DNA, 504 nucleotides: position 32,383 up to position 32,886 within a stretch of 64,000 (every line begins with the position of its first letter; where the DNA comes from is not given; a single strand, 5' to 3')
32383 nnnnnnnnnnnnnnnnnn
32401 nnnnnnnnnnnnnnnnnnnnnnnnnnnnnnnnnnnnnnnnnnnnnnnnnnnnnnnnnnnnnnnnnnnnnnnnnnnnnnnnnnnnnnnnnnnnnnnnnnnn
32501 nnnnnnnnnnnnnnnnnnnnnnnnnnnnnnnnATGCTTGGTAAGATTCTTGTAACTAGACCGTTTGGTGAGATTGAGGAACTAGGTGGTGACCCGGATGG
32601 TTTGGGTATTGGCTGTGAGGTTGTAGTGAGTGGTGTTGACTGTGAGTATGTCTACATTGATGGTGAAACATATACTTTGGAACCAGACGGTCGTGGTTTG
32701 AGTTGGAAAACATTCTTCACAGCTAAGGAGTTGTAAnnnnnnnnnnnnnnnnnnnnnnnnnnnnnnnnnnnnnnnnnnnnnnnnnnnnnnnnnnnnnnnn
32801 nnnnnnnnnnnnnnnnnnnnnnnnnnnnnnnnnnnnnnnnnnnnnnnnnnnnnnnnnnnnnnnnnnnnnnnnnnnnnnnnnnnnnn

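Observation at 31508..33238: Phage-encoded SPFH(band-7) lipoprotein operon with NfeD-like beta-barrel and membrane partners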

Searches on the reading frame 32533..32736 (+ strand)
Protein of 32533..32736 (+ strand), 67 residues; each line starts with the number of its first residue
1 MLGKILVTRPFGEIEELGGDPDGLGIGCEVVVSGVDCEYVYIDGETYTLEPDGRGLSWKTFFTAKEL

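Call 6: search_protein_families(library=pfam, proteins=[window:32533-32736:+], max_evalue=1)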
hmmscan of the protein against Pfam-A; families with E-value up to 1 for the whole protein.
window:32533-32736:+ (67 aa): 0 families

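Call 9: search_protein_families(library=phrogs, proteins=[window:32533-32736:+], max_evalue=0.1)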
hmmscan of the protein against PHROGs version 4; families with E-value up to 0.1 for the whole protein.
window:32533-32736:+ (67 aa): 0 families

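Call 15: find_homologous_proteins(query=window:32533-32733:+, max_evalue=0.01)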
Query window:32533-32733:+ (67 aa): 1 proteins with E <= 0.01 among 1 candidates.
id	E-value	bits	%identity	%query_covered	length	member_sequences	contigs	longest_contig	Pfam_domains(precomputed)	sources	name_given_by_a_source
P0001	8.1e-38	145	99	100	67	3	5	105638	-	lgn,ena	-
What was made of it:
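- Tried and rejected: It found only the window's own protein (call 15).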

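Call 18: search_dna_similar(query=window:32533-32733:+, collection=phages, mode=protein, max_rows=40, max_evalue=1)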
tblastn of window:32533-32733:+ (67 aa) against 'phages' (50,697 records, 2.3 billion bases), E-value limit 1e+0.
Records with a match: 3; places in all: 3; records where one place covers at least 80% of the query: 2.
Best place of each record, by identity: <60% 3.
By first word of the organism name: Pseudomonas 2; Vibrio 1.
By host as written in the record: Pseudomonas gessardii 1; Pseudomonas poae B04_10 1; Vibrio alginolyticus 1.
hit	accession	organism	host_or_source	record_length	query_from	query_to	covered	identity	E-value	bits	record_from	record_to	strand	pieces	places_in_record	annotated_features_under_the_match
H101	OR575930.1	Pseudomonas phage vB_PseuGesM_254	Pseudomonas gessardii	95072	2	66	97%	45.6%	3e-8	53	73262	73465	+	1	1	hypothetical protein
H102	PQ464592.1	Pseudomonas phage Boevelstad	Pseudomonas poae B04_10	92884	3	65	94%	34.9%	5e-2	36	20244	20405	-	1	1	hypothetical protein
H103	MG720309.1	Vibrio phage Ares1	Vibrio alginolyticus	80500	9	60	78%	35.8%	9e-1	32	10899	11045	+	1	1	hypothetical protein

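Call 24: search_protein_families(library=padloc, proteins=[window:32533-32736:+], max_evalue=0.1)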
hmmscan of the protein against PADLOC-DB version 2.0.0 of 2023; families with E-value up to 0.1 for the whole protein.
window:32533-32736:+ (67 aa): 0 families

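Call 25: search_protein_families(library=ncbifam, proteins=[window:32533-32736:+], max_evalue=0.1)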
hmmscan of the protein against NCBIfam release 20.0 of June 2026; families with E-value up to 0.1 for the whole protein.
window:32533-32736:+ (67 aa): 0 families

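Call 30: search_protein_representatives(protein=window:32533-32733:+)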
Query: 67 residues. Proteins with E-value up to 0.001 (for the whole library): 12; up to 1e-10: 2; up to 1e-30: 1. The best 12 are listed.
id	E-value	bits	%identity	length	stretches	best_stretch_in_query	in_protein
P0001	2.6e-38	145.1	99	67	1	1-67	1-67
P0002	3.4e-15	71.8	35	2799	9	5-55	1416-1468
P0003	2.4e-10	56.4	35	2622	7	24-58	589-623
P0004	3.0e-07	46.6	48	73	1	2-66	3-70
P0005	3.6e-06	43.2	43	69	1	2-66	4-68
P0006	7.1e-06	42.2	50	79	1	4-66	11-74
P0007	2.5e-05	40.5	31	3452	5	8-55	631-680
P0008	4.5e-05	39.7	40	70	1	2-66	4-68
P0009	7.5e-05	39.0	42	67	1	2-63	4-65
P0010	7.6e-05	39.0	45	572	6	32-57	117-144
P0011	4.3e-04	36.6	50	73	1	2-65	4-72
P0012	9.1e-04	35.6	41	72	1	3-66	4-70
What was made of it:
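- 32533..32736 (+): ORF2: 67-aa soluble SH3-like small beta-barrel protein. It is an accessory gene, not NfeD and not part of the conserved core. There are only 12 hits among 1.84 billion representatives (call 30).
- Tried and rejected: The exhaustive search found 12 hits (call 30).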

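Call 32: search_protein_families(library=pfam, proteins=[P0002, P0003, P0010], max_evalue=0.01)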
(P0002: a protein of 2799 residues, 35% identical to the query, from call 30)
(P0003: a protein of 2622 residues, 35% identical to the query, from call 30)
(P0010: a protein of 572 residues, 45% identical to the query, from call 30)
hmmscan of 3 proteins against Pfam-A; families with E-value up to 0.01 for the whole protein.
P0002 (2799 aa): 7 families
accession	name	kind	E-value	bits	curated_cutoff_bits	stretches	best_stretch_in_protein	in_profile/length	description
PF19078.6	Big_12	-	1.1e-149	488.4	27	9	1304-1393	1-95/102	Bacterial Ig-like domain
PF14252.11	DUF4347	-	3.7e-46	157.3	24.6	1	12-183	1-164/164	Domain of unknown function (DUF4347)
PF17517.7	IgGFc_binding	-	1.9e-31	109.9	25.6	1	329-624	10-291/297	IgGFc binding protein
PF00353.25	HemolysinCabind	-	7.8e-30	102.9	23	7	2644-2679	1-36/36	RTX calcium-binding nonapeptide repeat (4 copies)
PF00028.23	Cadherin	-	5.7e-16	59.1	28.8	2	910-997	3-90/93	Cadherin domain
PF08922.17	DUF1905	-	1.9e-12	47.5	24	0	1175-1215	9-49/81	Domain of unknown function (DUF1905)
PF13750.12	Big_3_3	-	3.8e-11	43.4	27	0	1167-1258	7-96/157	Bacterial Ig-like domain (group 3)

P0003 (2622 aa): 8 families
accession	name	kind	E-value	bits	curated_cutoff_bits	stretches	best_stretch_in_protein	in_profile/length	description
PF19077.6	Big_13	-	3.2e-85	281.7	27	11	1149-1235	12-102/102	Bacterial Ig-like domain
PF17957.7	Big_7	-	6e-30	104.1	24.1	8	1168-1212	25-68/70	Bacterial Ig domain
PF12245.14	Big_3_2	-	3.3e-11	43.8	23.3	0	316-361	69-115/122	Bacterial Ig-like domain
PF13860.13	FlgD_ig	-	1e-09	38.7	27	0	628-653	17-42/79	FlgD Ig-like domain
PF02494.22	HYR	-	3.6e-06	27.7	21.7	0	427-461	45-78/81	HYR domain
PF05593.20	RHS_repeat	-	1.2e-05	26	22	1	1553-1587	1-35/38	RHS Repeat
PF11447.13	DUF3201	-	1.9e-05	24.6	25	0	784-831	27-74/153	Protein of unknown function (DUF3201)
PF20148.4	DUF6531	-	0.00012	22.8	24.1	1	1328-1372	9-52/74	Domain of unknown function (DUF6531)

P0010 (572 aa): 6 families
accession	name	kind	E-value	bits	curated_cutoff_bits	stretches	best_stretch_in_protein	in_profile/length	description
PF19078.6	Big_12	-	2.2e-71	237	27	6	75-165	1-95/102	Bacterial Ig-like domain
PF19766.4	DUF6253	-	3.3e-05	24.2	25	0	211-234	3-26/81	Family of unknown function (DUF6253)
PF11774.14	Lsr2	-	0.00031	20.8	29.6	0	498-526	8-36/58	Lsr2 dimerization domain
PF08922.17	DUF1905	-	0.002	18.6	24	0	16-45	26-55/81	Domain of unknown function (DUF1905)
PF16743.10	PliI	-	0.0065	16.6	27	0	201-227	42-70/123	Periplasmic lysozyme inhibitor of I-type lysozyme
PF13856.12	Gifsy-2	-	0.008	16.7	24.1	0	166-229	7-68/99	ATP-binding sugar transporter from pro-phage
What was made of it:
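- Tried and rejected: I do not treat them as homology of the whole domain (call 32).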

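Call 33: find_encoding_contigs(protein=P0005, flank=4000, max_places=3)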
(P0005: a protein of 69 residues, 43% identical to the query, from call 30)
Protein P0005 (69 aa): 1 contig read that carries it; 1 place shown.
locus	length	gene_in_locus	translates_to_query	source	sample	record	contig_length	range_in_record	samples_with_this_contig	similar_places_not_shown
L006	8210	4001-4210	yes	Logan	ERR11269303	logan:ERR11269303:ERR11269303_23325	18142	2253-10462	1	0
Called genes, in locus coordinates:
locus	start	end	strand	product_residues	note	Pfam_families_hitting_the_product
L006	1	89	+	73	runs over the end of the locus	-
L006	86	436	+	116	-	-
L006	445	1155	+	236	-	PF00149:Metallophos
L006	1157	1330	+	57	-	-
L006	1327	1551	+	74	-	-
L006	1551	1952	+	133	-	PF22885:DUF7020 (weak)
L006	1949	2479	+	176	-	PF12694:cpYpsA (weak)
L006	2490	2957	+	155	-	-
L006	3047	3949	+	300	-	PF01145:Band_7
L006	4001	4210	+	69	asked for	-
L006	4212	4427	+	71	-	-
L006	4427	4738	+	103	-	-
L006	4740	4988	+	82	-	-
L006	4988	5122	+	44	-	-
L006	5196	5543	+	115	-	-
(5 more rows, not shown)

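Call 34: find_encoding_contigs(protein=P0001, flank=4000, max_places=5)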
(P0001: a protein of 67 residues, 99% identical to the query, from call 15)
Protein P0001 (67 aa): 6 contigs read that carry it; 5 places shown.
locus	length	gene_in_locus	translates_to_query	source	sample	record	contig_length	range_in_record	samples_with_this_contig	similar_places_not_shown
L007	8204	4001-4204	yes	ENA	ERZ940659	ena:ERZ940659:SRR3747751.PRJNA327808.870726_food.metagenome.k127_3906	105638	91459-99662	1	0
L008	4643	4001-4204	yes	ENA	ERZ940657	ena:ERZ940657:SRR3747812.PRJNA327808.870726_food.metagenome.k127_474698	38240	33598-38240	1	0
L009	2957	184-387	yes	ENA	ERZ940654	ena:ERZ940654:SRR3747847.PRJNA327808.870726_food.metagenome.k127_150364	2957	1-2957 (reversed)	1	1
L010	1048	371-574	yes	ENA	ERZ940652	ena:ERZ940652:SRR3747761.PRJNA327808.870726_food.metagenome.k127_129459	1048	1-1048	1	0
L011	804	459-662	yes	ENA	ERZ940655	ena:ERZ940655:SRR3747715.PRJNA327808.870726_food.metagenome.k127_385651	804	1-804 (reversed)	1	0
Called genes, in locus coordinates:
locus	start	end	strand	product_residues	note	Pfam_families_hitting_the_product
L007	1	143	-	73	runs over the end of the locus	-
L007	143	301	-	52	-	-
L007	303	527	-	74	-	-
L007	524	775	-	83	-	-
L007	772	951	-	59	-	-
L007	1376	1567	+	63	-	-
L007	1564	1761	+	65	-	-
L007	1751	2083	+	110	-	-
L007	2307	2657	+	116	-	-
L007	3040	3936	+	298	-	PF01145:Band_7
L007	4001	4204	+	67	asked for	-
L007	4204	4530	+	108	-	-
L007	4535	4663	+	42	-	-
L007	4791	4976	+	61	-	-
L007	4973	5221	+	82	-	-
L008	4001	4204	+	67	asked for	-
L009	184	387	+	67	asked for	-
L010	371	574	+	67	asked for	-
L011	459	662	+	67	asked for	-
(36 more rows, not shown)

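Call 35: find_encoding_contigs(protein=P0009, flank=3000, max_places=2)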
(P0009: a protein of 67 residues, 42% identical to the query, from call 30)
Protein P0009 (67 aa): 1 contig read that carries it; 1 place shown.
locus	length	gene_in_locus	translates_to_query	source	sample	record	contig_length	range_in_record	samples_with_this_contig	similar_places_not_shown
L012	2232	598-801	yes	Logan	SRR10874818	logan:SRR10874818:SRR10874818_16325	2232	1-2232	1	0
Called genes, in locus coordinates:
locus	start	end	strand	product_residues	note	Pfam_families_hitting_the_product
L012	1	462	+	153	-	?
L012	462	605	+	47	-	-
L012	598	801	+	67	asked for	-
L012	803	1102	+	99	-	-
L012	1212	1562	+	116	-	-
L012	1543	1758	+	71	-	-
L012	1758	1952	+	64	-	-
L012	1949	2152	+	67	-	-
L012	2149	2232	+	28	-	?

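Call 36: find_encoding_contigs(protein=P0008, flank=3000, max_places=2)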
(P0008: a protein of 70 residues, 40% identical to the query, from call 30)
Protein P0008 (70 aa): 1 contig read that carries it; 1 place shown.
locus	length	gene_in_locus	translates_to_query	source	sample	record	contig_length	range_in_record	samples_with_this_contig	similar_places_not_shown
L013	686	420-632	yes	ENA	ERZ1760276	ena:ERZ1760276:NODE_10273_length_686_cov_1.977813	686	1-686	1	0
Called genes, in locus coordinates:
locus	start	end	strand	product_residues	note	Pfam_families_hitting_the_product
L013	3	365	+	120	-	?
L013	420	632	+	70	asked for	-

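Call 37: find_encoding_contigs(protein=P0011, flank=3000, max_places=2)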
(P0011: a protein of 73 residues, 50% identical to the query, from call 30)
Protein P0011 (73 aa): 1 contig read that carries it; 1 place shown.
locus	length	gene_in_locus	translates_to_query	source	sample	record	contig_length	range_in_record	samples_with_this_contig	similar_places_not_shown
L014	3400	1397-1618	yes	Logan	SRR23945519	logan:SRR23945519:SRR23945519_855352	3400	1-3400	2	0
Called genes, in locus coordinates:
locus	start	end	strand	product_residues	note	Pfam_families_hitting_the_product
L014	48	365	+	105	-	-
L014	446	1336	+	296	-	PF01145:Band_7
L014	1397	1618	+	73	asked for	-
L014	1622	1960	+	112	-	-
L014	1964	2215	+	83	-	-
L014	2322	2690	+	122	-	-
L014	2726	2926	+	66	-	-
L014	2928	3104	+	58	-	-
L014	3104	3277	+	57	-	-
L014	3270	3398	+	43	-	?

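Call 38: find_encoding_contigs(protein=P0006, flank=3000, max_places=2)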
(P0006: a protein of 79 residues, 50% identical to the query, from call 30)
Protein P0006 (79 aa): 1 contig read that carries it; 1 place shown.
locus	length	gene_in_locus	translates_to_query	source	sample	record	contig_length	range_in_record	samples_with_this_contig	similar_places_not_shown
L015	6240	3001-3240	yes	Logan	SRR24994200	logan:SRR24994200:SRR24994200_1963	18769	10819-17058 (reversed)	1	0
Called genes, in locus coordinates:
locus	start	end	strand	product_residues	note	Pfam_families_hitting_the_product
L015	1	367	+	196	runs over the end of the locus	-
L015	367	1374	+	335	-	-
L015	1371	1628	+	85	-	-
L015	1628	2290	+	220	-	-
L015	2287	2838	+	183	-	-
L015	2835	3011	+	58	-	-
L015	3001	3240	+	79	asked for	-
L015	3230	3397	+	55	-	-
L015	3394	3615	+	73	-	-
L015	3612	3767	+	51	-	-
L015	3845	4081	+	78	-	-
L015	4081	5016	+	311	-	PF13482:RNase_H_2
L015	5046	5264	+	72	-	PF23858:DUF7220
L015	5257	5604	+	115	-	-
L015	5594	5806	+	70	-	-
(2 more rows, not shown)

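Call 51: predict_structure(alignment_id=A3)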
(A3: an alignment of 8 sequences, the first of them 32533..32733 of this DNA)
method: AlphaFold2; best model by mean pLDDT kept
length: 67 residues; sequences in the alignment: 8
mean_pLDDT: 93.8   pTM: 0.77
mean pLDDT of the five models: 93.8, 93.5, 92.8, 92.6, 87.1
residues with pLDDT >= 90: 60; 70-90: 6; 50-70: 1; < 50: 0
segments of 3 or more residues with pLDDT < 50: none
pLDDT, mean of each block of 10 residues (from residue 1): 94 96 92 96 95 95 88
secondary structure, 60 per line:
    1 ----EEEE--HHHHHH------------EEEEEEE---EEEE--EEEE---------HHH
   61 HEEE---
elements in order: E5-8 H11-16 E29-35 E39-42 E45-48 H58-61 E62-64
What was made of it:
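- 32533..32736 (+): AF2 pLDDT 93.8 (call 51).
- Checked: The model is beta-rich, with five strands and pLDDT 93.8 (call 51).
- ORF2 is a small five-stranded barrel (call 51).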

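Call 78: search_protein_families(library=pfam, alignment_id=A1, max_evalue=1)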
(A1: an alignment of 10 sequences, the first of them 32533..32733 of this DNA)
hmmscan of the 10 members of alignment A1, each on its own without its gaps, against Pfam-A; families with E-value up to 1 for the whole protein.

A. member 1, window:32533-32733:+ (67 aa): 0 families

B. families by the number of members that match (of 10 scanned): 6 families
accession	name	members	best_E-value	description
PF05595.16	DUF771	1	0.067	Domain of unknown function (DUF771)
PF11873.13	Mltc_N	1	0.092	Membrane-bound lytic murein transglycosylase C, N-terminal domain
PF17428.7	DUF5412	1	0.1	Family of unknown function (DUF5412)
PF11685.13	DUF3281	1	0.12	Protein of unknown function (DUF3281)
PF21958.2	SOGP_N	1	0.18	SOGP N-terminal domain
PF09242.17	FCSD-flav_bind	1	0.2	Flavocytochrome c sulphide dehydrogenase, flavin-binding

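Call 80: search_solved_structures(query=A1, max_evalue=10)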
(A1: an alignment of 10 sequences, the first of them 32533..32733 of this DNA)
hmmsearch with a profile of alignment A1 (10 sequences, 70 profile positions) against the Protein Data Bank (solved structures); distinct sequences matched with E-value up to 10: 3.
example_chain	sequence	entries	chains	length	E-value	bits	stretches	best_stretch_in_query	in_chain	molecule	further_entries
8fin_A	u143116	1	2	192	0.47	14.2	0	9-46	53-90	cs207A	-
6lcc_A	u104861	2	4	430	0.61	13.8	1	37-68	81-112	AaTPS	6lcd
8fiq_A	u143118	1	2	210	0.62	13.8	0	9-46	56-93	cs207AB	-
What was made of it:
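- Closest known: FeoA-type, Tudor and KOW SH3-like small barrels. Different: Sequence identity is 7-13%, and neither Pfam nor a PDB sequence search finds a match (calls 78, 80).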

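Call 86: fold_search(model_id=the predicted structure, library=viral)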
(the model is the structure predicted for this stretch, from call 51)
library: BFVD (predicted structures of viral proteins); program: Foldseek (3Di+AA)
matches with E <= 10: 1002; with E <= 0.001: 0
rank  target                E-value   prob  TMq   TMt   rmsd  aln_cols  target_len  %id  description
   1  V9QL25                2.9e-02  0.96  0.43  0.22   6.5        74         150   18  Nucleotide kinase [Klebsiella phage F19]
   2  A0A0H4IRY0            3.5e-02  0.99  0.56  0.34   3.9        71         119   22  Uncharacterized protein [Pseudoalteromonas phage H101]
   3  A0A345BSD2            3.5e-02  0.95  0.49  0.25   5.9        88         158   11  Uncharacterized protein [Escherichia virus KFS-EC]
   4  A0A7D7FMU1            3.9e-02  0.87  0.44  0.15   8.0        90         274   18  Uncharacterized protein [Escherichia phage vB_EcoM_011D4]
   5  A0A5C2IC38            4.7e-02  0.99  0.54  0.50   4.2        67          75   18  (no name in the UniProt tables at hand)
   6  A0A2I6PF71            7.8e-02  0.98  0.55  0.32   3.4        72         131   12  Uncharacterized protein [Proteus phage phiP4-3]
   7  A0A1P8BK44            7.8e-02  0.87  0.45  0.36   6.8        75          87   13  Uncharacterized protein [Escherichia phage AAPEc6]
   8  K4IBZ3                8.8e-02  0.85  0.42  0.14   8.3        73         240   18  (no name in the UniProt tables at hand)
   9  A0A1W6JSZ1            8.8e-02  0.84  0.44  0.47   4.2        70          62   26  Uncharacterized protein [Klebsiella phage KOX1]
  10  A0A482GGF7            1.0e-01  0.75  0.44  0.27   8.0        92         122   17  (no name in the UniProt tables at hand)
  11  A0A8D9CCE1            1.1e-01  0.99  0.53  0.13   3.5        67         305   13  Uncharacterized protein [uncultured marine phage]
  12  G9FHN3                1.2e-01  0.96  0.50  0.31   3.7        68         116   16  Uncharacterized protein [Rhodococcus phage RGL3]
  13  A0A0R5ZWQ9            1.2e-01  0.84  0.42  0.41   4.5        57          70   19  Uncharacterized protein [Citrobacter phage CVT22]
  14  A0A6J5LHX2            1.3e-01  0.97  0.51  0.15   3.8        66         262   15  Uncharacterized protein [uncultured Caudovirales phage]
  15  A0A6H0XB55            1.3e-01  0.94  0.51  0.28   5.1        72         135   17  (no name in the UniProt tables at hand)
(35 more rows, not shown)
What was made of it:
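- Tried and rejected: The BFVD search gave nothing significant for ORF2 (best E 0.029; call 86).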
